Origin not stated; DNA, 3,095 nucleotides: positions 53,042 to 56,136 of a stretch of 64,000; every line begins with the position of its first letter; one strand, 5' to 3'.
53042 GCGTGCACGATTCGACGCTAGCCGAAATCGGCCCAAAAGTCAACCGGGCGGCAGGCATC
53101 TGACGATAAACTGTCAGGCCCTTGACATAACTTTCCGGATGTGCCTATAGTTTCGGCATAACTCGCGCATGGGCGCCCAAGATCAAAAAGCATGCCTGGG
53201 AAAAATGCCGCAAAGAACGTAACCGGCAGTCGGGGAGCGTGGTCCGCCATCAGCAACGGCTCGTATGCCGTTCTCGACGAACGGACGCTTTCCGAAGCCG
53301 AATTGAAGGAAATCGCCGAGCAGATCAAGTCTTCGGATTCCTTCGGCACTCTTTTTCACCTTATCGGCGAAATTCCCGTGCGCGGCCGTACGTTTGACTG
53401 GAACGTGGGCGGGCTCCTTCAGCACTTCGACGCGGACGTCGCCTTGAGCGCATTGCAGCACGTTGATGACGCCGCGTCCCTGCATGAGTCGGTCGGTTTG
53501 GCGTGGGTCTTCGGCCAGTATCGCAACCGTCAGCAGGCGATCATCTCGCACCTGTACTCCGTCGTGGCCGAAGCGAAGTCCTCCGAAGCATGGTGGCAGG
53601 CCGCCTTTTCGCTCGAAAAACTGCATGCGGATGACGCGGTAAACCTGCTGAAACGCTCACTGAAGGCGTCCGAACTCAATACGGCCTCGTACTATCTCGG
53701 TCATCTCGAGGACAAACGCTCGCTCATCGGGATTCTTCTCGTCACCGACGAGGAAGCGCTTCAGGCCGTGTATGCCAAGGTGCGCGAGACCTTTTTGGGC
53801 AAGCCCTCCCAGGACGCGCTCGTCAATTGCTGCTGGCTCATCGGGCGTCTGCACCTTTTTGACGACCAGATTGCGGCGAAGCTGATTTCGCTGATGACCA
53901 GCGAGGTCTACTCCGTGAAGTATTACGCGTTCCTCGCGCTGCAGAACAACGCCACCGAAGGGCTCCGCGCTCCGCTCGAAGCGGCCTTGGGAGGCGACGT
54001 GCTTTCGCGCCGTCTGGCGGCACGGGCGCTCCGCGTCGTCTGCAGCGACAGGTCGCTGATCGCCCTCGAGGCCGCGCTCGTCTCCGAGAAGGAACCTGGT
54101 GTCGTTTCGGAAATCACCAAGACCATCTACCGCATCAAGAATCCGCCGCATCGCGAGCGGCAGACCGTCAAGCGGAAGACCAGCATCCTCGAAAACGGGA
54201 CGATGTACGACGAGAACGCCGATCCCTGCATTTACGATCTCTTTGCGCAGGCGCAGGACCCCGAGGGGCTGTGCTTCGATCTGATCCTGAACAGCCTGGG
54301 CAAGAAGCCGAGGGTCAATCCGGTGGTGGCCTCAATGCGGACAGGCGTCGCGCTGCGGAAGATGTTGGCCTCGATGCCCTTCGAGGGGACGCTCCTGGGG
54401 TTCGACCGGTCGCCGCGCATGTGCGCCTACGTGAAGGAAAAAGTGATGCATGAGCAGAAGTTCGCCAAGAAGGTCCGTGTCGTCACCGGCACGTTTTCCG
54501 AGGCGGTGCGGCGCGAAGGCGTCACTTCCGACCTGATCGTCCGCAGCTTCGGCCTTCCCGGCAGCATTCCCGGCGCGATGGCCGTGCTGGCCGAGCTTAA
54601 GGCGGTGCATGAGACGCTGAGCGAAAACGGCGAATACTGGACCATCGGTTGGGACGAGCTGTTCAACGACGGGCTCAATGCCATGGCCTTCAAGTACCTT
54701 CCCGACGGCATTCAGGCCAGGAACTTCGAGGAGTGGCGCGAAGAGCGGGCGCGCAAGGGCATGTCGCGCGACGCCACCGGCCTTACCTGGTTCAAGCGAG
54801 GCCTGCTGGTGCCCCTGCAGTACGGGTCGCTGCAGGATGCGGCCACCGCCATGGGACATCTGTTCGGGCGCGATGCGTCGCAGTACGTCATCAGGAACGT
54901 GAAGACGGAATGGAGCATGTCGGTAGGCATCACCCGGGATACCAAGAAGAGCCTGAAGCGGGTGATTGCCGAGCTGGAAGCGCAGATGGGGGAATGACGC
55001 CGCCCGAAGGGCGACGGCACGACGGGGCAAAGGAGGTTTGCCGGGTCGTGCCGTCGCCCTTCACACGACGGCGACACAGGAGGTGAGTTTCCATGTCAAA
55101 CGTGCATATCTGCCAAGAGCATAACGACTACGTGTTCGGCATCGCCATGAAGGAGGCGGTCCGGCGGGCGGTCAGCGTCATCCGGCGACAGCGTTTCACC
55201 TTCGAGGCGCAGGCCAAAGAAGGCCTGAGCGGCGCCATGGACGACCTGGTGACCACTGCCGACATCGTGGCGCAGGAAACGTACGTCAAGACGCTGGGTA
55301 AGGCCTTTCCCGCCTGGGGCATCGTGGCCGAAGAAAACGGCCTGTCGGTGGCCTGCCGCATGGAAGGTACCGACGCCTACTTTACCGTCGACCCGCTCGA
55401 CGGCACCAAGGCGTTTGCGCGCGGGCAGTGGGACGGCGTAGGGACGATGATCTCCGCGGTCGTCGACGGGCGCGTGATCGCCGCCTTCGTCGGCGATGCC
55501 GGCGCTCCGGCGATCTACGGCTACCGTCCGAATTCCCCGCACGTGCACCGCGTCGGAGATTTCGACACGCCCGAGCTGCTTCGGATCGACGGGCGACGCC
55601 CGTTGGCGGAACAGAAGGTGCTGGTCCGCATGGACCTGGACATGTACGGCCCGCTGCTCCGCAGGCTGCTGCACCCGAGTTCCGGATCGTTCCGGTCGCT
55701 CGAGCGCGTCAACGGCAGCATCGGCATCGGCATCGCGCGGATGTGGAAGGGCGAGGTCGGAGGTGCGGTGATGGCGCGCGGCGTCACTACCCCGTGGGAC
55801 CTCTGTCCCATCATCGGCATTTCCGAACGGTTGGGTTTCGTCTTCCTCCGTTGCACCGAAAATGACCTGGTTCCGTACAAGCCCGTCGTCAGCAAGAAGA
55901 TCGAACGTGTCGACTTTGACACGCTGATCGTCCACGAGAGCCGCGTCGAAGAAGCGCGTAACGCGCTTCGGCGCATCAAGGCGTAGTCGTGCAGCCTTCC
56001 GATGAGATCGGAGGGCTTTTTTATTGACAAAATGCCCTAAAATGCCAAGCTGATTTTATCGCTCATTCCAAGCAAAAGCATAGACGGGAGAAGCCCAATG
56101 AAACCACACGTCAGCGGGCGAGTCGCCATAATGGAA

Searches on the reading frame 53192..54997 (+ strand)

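Call 19: search_protein_families(library=pfam, proteins=[window:53192-54997:+], max_evalue=0.001)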
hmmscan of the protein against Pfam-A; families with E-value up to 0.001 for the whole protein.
window:53192-54997:+ (601 aa): 2 families
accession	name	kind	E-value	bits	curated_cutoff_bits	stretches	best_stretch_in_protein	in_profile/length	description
PF13646.12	HEAT_2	-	6.5e-05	23.6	27.7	0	202-280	8-87/88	HEAT repeats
PF13649.12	Methyltransf_25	-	0.00017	22.6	27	0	384-471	8-91/97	Methyltransferase domain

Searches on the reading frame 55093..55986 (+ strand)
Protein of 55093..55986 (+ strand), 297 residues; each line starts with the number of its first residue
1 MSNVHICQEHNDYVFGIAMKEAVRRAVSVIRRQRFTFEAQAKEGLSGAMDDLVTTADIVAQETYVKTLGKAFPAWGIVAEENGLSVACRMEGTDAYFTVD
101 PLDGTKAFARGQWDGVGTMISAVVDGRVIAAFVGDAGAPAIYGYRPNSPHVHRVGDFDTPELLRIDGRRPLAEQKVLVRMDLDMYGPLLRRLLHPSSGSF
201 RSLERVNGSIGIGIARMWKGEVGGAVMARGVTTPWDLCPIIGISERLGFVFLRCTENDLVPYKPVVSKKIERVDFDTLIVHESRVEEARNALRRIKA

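Call 3: search_protein_families(library=pfam, proteins=[window:55093-55986:+], max_evalue=0.01)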
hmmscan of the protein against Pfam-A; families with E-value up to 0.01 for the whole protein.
window:55093-55986:+ (297 aa): 1 family
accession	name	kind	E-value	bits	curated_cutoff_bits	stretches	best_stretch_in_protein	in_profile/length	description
PF00459.30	Inositol_P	-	8.2e-18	65.3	27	1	20-260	10-244/271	Inositol monophosphatase family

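Call 4: search_protein_families(library=ncbifam, proteins=[window:55093-55986:+], max_evalue=0.01)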
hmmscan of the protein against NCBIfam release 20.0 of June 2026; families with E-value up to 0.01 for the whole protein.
window:55093-55986:+ (297 aa): 6 families
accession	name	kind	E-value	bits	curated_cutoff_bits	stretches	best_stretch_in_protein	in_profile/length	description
TIGR02067.1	his_9_HisN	equivalog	5.8e-12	45.6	275.15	1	36-133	19-111/252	histidinol-phosphatase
TIGR01331.1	bisphos_cysQ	equivalog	9.1e-10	38.6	228.8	1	53-127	35-108/250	3'(2'),5'-bisphosphate nucleotidase CysQ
NF008027.1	PRK10757.1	equivalog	2.7e-07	29.8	332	1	17-135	7-118/267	inositol-1-monophosphatase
NF008182.0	PRK10931.1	equivalog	1e-06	28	379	1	50-111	34-94/246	3'(2'),5'-bisphosphate nucleotidase CysQ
NF009321.0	PRK12676.1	equivalog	0.00011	21.3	264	1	45-111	36-99/264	bifunctional fructose-bisphosphatase/inositol-phosphate phosphatase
TIGR01330.1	bisphos_HAL2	equivalog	0.00013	21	267.05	0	96-134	136-172/359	3'(2'),5'-bisphosphate nucleotidase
